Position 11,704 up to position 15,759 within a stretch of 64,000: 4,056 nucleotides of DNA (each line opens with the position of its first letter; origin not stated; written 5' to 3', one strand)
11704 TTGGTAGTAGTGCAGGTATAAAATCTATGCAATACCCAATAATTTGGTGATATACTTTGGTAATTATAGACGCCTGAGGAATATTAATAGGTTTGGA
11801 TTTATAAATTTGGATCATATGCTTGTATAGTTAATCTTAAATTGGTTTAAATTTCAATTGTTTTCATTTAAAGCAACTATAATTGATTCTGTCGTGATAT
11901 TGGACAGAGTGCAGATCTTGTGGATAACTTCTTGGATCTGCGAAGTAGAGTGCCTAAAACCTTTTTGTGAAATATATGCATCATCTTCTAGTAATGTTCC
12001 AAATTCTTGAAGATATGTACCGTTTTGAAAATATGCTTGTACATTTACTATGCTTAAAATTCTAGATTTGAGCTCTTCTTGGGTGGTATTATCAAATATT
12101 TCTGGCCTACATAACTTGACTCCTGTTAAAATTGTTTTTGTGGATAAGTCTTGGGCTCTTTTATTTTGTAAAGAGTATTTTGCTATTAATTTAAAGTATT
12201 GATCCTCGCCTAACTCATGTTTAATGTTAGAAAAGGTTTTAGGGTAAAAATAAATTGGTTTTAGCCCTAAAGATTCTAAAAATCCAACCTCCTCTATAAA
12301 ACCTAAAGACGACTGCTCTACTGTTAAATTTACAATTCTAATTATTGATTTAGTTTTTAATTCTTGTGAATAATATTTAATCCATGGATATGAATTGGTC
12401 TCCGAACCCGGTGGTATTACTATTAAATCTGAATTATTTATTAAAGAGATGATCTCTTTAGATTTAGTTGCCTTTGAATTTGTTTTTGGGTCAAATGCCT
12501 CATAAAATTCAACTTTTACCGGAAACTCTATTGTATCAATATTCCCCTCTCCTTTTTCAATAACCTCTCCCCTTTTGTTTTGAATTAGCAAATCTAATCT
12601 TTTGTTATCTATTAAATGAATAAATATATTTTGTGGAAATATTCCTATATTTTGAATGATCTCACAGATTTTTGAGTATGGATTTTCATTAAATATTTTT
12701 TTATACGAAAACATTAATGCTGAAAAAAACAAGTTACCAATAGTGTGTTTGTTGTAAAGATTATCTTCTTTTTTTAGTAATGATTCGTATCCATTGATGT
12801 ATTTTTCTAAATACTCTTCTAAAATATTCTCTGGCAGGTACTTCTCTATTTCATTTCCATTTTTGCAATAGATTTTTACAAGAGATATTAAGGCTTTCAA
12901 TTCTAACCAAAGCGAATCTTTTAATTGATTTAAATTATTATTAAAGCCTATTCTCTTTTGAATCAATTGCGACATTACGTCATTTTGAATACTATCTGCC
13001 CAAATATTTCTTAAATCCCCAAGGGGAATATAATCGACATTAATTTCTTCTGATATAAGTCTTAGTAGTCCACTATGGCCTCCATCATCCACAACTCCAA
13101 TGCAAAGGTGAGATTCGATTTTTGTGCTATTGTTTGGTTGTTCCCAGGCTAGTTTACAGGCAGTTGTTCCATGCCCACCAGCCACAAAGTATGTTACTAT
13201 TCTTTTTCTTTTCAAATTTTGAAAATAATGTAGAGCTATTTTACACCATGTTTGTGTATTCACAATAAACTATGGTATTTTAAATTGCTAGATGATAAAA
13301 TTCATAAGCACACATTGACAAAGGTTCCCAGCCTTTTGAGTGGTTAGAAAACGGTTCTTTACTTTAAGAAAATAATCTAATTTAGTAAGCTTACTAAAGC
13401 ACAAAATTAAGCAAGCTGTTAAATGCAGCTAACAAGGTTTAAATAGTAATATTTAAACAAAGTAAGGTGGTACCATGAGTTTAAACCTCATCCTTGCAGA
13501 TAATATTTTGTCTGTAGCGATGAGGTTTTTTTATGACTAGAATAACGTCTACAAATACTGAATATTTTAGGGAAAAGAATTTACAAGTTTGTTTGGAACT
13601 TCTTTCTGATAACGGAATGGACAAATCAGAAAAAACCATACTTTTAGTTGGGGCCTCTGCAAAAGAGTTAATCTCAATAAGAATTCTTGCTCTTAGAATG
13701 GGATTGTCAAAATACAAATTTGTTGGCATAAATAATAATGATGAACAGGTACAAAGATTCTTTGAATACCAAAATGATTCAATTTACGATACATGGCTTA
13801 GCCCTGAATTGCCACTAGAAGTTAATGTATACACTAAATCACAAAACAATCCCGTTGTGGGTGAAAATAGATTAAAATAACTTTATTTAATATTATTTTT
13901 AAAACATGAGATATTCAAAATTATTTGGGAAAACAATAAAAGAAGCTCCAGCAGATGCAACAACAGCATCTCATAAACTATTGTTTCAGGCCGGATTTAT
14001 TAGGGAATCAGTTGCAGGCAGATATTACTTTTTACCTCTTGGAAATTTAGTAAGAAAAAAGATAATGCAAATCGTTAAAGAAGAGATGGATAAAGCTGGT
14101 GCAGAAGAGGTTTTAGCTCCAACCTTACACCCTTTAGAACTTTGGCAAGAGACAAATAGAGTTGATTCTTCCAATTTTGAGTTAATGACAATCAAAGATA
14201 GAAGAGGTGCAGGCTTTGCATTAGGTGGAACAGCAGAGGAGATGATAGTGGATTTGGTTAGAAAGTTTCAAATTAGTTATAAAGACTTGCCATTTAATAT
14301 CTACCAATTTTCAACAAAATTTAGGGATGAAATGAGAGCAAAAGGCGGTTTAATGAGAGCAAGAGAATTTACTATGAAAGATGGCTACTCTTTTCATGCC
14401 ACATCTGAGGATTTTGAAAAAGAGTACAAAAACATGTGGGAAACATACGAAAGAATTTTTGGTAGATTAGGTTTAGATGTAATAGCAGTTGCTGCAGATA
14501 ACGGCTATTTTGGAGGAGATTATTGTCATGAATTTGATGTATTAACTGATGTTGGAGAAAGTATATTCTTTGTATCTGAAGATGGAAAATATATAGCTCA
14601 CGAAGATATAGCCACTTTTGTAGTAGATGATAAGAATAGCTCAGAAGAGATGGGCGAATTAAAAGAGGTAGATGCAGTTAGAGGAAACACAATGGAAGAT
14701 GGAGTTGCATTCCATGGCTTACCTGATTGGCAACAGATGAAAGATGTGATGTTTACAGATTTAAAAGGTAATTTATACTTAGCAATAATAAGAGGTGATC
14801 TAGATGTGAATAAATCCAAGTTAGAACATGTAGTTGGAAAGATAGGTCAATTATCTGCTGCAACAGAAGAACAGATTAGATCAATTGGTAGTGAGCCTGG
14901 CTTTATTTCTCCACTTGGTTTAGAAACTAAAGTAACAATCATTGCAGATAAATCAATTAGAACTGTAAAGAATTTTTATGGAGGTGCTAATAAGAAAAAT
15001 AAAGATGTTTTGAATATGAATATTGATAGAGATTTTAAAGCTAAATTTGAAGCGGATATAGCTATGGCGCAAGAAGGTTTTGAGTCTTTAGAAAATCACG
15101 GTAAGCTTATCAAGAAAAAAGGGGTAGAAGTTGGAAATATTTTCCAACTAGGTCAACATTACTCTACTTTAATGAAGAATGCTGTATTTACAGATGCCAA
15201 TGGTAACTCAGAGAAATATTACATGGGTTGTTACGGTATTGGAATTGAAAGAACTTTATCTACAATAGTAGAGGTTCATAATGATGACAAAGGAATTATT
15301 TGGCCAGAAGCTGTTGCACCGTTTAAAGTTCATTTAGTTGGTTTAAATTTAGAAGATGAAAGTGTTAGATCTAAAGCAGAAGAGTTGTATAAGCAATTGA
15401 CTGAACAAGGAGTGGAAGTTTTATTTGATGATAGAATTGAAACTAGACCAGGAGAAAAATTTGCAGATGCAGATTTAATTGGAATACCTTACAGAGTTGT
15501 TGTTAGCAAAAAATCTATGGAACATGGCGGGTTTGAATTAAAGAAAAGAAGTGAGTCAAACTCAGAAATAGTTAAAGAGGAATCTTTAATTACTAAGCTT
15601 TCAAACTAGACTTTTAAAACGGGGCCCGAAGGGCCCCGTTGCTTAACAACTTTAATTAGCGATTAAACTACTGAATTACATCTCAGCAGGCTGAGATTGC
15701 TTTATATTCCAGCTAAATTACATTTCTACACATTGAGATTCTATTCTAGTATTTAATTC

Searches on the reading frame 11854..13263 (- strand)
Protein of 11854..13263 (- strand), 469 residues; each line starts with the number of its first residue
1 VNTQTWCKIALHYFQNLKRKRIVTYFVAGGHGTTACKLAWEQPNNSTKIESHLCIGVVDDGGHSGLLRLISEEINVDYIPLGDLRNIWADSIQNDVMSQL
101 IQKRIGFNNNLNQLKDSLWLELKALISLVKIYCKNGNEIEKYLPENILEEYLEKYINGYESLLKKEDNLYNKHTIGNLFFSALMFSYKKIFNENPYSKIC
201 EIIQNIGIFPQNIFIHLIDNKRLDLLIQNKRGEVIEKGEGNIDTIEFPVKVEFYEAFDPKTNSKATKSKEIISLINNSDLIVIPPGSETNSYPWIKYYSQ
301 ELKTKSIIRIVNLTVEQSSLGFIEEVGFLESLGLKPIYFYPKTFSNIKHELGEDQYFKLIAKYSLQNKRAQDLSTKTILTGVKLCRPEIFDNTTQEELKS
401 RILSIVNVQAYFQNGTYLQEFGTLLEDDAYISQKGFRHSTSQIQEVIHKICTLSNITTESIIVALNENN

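Call 30: search_protein_families(library=pfam, proteins=[window:11854-13263:-], max_evalue=0.001)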
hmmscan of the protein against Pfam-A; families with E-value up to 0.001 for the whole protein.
window:11854-13263:- (469 aa): 1 family
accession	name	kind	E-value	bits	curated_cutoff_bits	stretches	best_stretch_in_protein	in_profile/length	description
PF01933.23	CofD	-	2.3e-10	40.6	30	1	51-288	24-186/290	2-phospho-L-lactate transferase CofD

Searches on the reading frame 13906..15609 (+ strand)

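Call 30: search_protein_families(library=pfam, proteins=[window:13906-15609:+], max_evalue=0.001)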
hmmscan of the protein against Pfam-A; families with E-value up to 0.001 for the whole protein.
window:13906-15609:+ (567 aa): 3 families
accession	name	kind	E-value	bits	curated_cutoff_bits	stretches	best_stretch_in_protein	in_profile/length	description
PF00587.30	tRNA-synt_2b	-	3.2e-33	115.7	29.3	1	96-458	3-179/179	tRNA synthetase class II core domain (G, H, P, S and T)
PF04073.20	tRNA_edit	-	1.1e-19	71.2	25.5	1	261-368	5-113/123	Aminoacyl-tRNA editing domain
PF03129.25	HGTP_anticodon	-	7.3e-17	61.8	21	1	478-566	5-92/94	Anticodon binding domain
